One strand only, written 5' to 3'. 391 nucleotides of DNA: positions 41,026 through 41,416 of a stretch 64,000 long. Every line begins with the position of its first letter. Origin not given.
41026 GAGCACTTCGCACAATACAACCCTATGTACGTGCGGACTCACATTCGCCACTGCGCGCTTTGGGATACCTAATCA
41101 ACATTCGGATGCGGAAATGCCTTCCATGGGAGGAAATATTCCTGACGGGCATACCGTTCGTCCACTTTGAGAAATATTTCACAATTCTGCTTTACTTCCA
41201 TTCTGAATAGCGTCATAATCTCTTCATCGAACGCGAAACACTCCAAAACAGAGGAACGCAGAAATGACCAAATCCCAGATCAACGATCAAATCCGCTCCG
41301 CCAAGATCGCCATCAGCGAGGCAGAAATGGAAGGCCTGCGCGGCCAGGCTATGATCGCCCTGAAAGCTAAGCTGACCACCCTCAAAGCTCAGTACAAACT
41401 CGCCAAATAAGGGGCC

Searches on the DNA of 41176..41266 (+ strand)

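Call 43: search_dna_similar(query=window:41176-41266:+, collection=phages, mode=distant, max_rows=40, rows=spread, max_evalue=0.01)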
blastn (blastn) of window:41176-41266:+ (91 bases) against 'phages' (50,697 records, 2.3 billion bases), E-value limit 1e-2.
Records with a match: 299; places in all: 970; records where one place covers at least 80% of the query: 267.
Best place of each record, by identity: >=99% 10; 95-99% 61; 90-95% 7; 80-90% 185; 60-80% 36.
By first word of the organism name: Pseudomonas 294; Pbunalikevirus 4; Phage 1.
By host as written in the record: Pseudomonas aeruginosa 117; Pseudomonas aeruginosa PAO1 87; Pseudomonas sp. 28; - 23; Pseudomonas aeruginosa PA14 8; Chyrseobacterium sp. 4; Pseudomonas aeruginosa ATCC 27853 4; Pseduomonas aeruginosa 4; and 21 more.
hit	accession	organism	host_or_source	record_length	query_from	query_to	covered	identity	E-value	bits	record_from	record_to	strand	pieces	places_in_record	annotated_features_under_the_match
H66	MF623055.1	Pseudomonas phage BrSP1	Pseudomonas sp.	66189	1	91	100%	100.0%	2e-39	165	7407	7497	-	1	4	hypothetical protein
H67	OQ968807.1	Pseudomonas phage vB_PaeM_P1420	Pseudomonas aeruginosa PA14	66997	1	91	100%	100.0%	2e-39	165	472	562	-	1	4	hypothetical protein (x2)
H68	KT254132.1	Pbunalikevirus phiHabibi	Chyrseobacterium sp.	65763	1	91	100%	98.9%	3e-37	159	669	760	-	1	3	hypothetical protein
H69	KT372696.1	Pseudomonas phage Poseidon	Pseudomonas aeruginosa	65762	1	91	100%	98.9%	3e-37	159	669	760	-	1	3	hypothetical protein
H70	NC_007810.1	Pseudomonas phage F8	Pseudomonas aeruginosa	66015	1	91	100%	98.9%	3e-37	159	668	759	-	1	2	hypothetical protein ORF002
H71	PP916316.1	Pseudomonas phage vB_PaeM_HTN3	Pseudomonas aeruginosa AMT 0085-3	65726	1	91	100%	98.9%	3e-37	159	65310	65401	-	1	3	hypothetical protein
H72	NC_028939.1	Pseudomonas phage vB_Pae_PS44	Pseudomonas aeruginosa PAER3_44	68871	1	91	100%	97.8%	4e-36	154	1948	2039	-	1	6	hypothetical protein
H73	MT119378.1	Pseudomonas phage datas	Pseudomonas aeruginosa PAO1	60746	1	91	100%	96.7%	2e-34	150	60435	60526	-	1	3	hypothetical protein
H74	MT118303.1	Pseudomonas phage Epa39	Pseudomonas sp.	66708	1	91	100%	95.5%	3e-37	214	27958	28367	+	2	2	hypothetical protein (x2)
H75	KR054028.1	Pseudomonas phage DL52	Pseudomonas aeruginosa PAO1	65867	1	91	100%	94.0%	2e-34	205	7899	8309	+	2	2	hypothetical protein (x2)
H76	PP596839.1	Pseudomonas phage WP1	Pseudomonas aeruginosa PAO1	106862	15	91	85%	98.7%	1e-29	133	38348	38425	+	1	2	hypothetical protein (x2)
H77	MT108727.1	Pseudomonas phage Epa11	Pseudomonas sp.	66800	15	91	85%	87.8%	4e-11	118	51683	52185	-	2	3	hypothetical protein (x3)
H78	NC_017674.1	Pseudomonas phage JG024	Pseudomonas aeruginosa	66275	15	91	85%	87.4%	9e-13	123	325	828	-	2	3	hypothetical protein (x3)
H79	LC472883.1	Pseudomonas phage S12-3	-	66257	13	91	87%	83.8%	3e-13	80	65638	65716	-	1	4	phage protein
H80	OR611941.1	Pseudomonas phage PBJ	Pseudomonas aeruginosa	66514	13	89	85%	83.3%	3e-12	76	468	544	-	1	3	hypothetical protein (x2)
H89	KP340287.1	Pseudomonas phage phiKT28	Pseudomonas aeruginosa PAO1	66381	13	89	85%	80.8%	2e-9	67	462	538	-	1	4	promoter | hypothetical protein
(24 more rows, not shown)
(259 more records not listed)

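Call 44: get_annotated_region(hit=H89, flank=6000)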
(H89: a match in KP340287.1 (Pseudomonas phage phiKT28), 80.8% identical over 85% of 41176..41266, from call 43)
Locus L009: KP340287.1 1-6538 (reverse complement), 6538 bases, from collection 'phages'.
description: Pseudomonas phage phiKT28, complete genome.
organism: Pseudomonas phage phiKT28 (NCBI taxid 1597971)
taxonomy: Viruses; Duplodnaviria; Heunggongvirae; Uroviricota; Caudoviricetes; Pbunavirus; Pbunavirus KTN6
host: Pseudomonas aeruginosa PAO1; source: -; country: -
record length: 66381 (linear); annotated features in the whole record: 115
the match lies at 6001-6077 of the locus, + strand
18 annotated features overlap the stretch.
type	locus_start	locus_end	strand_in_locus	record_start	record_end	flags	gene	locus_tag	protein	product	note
CDS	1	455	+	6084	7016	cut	-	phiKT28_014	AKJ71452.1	hypothetical protein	-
CDS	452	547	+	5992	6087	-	-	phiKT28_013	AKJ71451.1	hypothetical protein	-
CDS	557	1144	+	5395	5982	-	-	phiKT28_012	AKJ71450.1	hypothetical protein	-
CDS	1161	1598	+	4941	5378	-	-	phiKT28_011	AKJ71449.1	hypothetical protein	-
regulatory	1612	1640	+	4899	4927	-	-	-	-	promoter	Putative promoter determined by MEME suite (Multiple Em for Motif Elicitation) version 4.9.1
CDS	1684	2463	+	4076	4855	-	-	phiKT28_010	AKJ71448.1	hypothetical protein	-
CDS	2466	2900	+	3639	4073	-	-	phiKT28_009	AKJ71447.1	hypothetical protein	-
CDS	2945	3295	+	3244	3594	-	-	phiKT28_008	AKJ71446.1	hypothetical protein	-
CDS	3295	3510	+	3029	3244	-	-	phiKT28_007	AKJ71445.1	hypothetical protein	-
CDS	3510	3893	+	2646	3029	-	-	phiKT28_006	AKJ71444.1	hypothetical protein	-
regulatory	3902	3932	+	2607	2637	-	-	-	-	terminator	Putative Rho independent transcription terminator determined by ARNold.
CDS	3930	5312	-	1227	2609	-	-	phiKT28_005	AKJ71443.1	terminase large subunit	-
regulatory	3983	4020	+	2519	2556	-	-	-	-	terminator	Putative Rho independent transcription terminator determined by the ARNold.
CDS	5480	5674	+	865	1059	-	-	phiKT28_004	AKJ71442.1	hypothetical protein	-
CDS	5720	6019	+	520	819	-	-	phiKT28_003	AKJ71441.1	hypothetical protein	-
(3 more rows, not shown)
